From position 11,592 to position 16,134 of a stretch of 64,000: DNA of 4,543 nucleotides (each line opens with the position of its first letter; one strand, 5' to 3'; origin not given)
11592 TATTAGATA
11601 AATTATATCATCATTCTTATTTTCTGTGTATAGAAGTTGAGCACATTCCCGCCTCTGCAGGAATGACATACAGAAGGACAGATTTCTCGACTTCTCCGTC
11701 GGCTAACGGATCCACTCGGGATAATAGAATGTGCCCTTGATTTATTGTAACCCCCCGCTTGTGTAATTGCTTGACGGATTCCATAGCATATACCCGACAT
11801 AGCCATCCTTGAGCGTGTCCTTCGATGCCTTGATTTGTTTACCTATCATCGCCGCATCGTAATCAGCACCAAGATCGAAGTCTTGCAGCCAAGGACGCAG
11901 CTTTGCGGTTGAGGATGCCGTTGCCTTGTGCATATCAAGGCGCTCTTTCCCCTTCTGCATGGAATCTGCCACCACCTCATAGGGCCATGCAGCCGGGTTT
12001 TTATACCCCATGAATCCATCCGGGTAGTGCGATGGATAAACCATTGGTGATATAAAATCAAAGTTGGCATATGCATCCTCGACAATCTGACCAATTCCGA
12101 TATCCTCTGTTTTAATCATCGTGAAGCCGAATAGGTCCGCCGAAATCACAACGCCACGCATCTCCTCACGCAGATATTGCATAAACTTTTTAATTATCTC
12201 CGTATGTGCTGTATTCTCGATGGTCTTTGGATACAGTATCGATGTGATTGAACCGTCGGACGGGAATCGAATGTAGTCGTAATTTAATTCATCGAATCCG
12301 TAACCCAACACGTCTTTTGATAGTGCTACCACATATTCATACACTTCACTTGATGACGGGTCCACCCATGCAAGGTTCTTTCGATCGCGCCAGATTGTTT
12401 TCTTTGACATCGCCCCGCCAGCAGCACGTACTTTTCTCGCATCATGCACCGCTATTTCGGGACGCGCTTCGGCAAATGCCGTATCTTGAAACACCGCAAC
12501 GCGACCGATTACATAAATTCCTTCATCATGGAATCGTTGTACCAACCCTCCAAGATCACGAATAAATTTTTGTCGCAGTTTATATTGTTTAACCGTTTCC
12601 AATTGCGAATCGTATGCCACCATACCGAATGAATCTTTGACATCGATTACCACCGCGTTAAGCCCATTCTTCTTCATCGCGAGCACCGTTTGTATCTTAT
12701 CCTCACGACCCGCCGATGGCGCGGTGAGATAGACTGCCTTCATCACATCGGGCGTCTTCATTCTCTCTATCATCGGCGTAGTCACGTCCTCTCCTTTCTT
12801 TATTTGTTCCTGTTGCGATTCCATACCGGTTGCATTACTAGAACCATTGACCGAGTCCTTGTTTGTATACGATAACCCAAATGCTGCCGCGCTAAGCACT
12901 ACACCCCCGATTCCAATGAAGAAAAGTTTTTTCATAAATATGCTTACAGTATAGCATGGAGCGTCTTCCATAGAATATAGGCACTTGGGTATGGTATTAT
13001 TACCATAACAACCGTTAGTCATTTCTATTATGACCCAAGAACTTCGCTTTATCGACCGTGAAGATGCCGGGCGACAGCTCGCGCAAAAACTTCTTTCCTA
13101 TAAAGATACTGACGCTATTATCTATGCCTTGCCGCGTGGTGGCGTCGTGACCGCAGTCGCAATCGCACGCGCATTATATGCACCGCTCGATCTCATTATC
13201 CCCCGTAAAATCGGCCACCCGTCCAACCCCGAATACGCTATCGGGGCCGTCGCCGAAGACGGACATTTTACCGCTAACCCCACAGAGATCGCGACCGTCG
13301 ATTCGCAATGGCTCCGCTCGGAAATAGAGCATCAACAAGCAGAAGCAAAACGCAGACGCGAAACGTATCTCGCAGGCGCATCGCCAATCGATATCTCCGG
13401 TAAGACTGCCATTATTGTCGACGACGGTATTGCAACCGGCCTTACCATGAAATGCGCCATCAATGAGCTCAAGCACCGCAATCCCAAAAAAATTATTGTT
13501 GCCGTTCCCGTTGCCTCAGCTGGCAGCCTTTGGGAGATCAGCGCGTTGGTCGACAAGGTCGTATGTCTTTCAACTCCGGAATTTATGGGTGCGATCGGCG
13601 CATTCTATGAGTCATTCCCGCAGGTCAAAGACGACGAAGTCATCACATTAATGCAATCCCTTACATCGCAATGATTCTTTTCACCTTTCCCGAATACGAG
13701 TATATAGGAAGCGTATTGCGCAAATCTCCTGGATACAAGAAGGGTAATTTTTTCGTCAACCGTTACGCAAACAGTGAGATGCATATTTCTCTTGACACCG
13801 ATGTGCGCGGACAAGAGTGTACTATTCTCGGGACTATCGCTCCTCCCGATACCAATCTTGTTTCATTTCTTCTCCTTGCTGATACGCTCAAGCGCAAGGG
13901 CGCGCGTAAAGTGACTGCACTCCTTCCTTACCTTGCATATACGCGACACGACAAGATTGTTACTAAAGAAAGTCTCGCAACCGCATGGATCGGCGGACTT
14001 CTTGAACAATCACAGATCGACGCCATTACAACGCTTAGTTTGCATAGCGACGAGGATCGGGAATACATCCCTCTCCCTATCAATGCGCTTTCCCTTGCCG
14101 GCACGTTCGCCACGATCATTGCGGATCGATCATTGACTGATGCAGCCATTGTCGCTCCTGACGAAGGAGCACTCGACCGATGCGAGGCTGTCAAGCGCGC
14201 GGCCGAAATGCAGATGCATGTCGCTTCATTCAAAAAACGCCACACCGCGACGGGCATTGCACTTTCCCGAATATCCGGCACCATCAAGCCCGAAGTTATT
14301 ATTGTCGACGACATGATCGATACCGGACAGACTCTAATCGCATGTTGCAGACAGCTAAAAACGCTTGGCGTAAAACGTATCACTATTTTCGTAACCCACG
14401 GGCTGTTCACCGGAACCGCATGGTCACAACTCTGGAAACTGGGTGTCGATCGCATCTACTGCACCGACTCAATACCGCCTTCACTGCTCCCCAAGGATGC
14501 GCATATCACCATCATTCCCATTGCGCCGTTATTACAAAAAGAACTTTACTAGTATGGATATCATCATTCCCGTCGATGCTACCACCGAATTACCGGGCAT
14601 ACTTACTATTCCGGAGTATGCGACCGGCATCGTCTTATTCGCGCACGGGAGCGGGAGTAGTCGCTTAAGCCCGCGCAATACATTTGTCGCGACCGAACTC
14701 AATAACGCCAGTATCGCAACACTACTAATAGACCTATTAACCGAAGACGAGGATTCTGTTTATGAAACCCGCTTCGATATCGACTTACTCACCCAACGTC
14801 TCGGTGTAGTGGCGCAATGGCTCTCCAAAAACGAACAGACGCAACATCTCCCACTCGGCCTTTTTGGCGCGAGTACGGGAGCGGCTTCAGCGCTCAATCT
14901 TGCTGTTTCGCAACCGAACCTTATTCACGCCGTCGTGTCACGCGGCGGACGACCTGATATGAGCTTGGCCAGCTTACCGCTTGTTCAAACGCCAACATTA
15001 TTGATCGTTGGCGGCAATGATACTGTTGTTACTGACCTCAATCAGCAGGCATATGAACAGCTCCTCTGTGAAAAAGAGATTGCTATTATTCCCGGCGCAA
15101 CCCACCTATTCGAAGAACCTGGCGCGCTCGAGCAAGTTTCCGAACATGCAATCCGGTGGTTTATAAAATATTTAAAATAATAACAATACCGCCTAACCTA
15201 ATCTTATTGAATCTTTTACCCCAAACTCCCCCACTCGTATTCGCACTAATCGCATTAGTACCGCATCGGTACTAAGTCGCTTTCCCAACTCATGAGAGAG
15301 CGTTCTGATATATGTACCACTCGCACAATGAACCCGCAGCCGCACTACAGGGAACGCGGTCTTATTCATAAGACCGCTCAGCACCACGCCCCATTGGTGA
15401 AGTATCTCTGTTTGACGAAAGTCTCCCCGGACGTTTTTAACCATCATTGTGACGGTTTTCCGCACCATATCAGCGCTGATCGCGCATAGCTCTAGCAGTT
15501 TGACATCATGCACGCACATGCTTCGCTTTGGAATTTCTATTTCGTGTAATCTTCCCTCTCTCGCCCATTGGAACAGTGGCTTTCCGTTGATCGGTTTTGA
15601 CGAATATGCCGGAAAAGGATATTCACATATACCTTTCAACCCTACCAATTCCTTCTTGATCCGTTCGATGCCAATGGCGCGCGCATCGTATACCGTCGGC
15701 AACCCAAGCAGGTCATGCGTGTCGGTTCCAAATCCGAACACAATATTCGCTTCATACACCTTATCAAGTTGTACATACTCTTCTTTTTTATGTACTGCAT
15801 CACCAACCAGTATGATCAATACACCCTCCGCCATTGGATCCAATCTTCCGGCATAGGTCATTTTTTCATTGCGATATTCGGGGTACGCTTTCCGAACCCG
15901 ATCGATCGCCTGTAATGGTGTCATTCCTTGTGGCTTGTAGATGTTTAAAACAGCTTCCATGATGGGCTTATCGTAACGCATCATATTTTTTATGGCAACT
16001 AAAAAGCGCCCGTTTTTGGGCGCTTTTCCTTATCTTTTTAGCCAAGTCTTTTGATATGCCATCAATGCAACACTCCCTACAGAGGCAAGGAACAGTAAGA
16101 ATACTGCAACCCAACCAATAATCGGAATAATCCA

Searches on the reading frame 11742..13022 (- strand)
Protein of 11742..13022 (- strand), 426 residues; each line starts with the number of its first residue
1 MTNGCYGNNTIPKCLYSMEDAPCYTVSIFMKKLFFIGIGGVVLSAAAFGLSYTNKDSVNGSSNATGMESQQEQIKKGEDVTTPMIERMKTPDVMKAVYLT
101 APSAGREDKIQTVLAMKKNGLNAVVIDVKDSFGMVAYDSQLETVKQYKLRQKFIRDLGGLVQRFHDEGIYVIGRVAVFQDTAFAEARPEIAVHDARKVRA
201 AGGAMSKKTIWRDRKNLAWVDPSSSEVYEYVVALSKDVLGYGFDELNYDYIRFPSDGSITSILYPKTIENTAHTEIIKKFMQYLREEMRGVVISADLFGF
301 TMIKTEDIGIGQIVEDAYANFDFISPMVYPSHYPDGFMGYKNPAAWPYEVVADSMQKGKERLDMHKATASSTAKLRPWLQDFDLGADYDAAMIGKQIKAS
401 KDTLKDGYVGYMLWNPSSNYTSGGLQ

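Call 12: search_protein_families(library=pfam, proteins=[window:11742-13022:-], max_evalue=0.001)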
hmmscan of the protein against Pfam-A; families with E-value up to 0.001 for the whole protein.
window:11742-13022:- (426 aa): 2 families
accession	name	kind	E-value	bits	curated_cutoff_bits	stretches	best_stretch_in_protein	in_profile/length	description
PF13200.12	DUF4015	-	2.7e-88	296.5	27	1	96-420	1-313/313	Putative glycosyl hydrolase domain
PF14871.12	GHL6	-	4.7e-06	27.3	35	1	110-196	3-85/132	Hypothetical glycosyl hydrolase 6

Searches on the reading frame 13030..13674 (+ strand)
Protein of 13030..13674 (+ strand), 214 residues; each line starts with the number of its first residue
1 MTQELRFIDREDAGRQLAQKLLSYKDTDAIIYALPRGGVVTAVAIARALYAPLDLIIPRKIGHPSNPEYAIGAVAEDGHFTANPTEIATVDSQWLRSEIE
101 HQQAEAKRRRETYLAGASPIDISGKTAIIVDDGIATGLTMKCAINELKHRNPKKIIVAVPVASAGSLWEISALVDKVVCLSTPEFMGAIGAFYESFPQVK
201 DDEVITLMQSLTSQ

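Call 12: search_protein_families(library=pfam, proteins=[window:13030-13674:+], max_evalue=0.001)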
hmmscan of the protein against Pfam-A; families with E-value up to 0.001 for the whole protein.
window:13030-13674:+ (214 aa): 2 families
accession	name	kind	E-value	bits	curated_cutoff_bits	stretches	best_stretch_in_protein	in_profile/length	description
PF00156.33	Pribosyltran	-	5.8e-19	68.4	26.3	1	12-181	13-144/158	Phosphoribosyl transferase domain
PF14681.12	UPRTase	-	0.00029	20.8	27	1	116-172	112-170/206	Uracil phosphoribosyltransferase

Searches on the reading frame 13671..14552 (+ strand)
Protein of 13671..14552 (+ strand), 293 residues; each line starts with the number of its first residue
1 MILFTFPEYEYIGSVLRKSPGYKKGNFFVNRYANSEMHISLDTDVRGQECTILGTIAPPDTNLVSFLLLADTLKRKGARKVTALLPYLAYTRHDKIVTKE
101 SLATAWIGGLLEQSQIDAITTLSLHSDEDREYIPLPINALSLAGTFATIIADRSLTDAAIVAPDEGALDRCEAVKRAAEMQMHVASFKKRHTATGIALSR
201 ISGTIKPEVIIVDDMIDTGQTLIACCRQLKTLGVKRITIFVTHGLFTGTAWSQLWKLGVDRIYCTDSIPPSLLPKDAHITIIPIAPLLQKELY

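Call 12: search_protein_families(library=pfam, proteins=[window:13671-14552:+], max_evalue=0.001)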
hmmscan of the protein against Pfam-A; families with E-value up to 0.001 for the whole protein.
window:13671-14552:+ (293 aa): 4 families
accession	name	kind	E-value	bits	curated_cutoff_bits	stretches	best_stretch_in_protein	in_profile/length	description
PF13793.12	Pribosyltran_N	-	2.3e-16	60.1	25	1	3-112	3-114/117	N-terminal domain of ribose phosphate pyrophosphokinase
PF14572.12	Pribosyl_synth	-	1.6e-11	44.9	27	1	199-272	79-149/184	Phosphoribosyl synthetase-associated domain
PF00156.33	Pribosyltran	-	1.3e-10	41.3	26.3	1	150-243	23-124/158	Phosphoribosyl transferase domain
PF14681.12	UPRTase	-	9.1e-05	22.5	27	1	183-245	95-159/206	Uracil phosphoribosyltransferase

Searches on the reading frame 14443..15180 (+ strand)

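Call 12: search_protein_families(library=pfam, proteins=[window:14443-15180:+], max_evalue=0.001)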
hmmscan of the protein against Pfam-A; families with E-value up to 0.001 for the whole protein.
window:14443-15180:+ (245 aa): 8 families
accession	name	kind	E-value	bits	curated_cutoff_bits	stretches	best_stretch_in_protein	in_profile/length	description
PF12146.15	Hydrolase_4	-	1.6e-08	34.6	27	1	178-222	187-233/239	Serine aminopeptidase, S33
PF01738.24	DLH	-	4.8e-06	26.8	21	1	118-229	79-194/217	Dienelactone hydrolase family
PF20408.4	Abhydrolase_11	-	1.7e-05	25.1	27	1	63-234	4-178/193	Alpha/beta hydrolase domain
PF12740.14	PETase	-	0.00033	20.6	28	1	138-244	127-233/263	PET hydrolase-like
PF00561.26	Abhydrolase_1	-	0.00037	20.7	25.8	0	63-174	2-108/245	alpha/beta hydrolase fold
PF00326.27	Peptidase_S9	-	0.00039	20.4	22.6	0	123-173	51-101/213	Prolyl oligopeptidase family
PF06500.17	FrsA-like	-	0.0008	18.7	22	0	36-168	167-297/414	Esterase FrsA-like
PF12697.13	Abhydrolase_6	-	0.00086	20.5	26.3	0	64-164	1-90/217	Alpha/beta hydrolase family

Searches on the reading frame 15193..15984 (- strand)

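Call 12: search_protein_families(library=pfam, proteins=[window:15193-15984:-], max_evalue=0.001)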
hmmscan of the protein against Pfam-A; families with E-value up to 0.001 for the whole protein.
window:15193-15984:- (263 aa): 1 family
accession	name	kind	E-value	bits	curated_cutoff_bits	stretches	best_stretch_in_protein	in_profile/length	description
PF01509.24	TruB_N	-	4.4e-27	95.7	27.3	1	38-169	5-135/149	TruB family pseudouridylate synthase (N terminal domain)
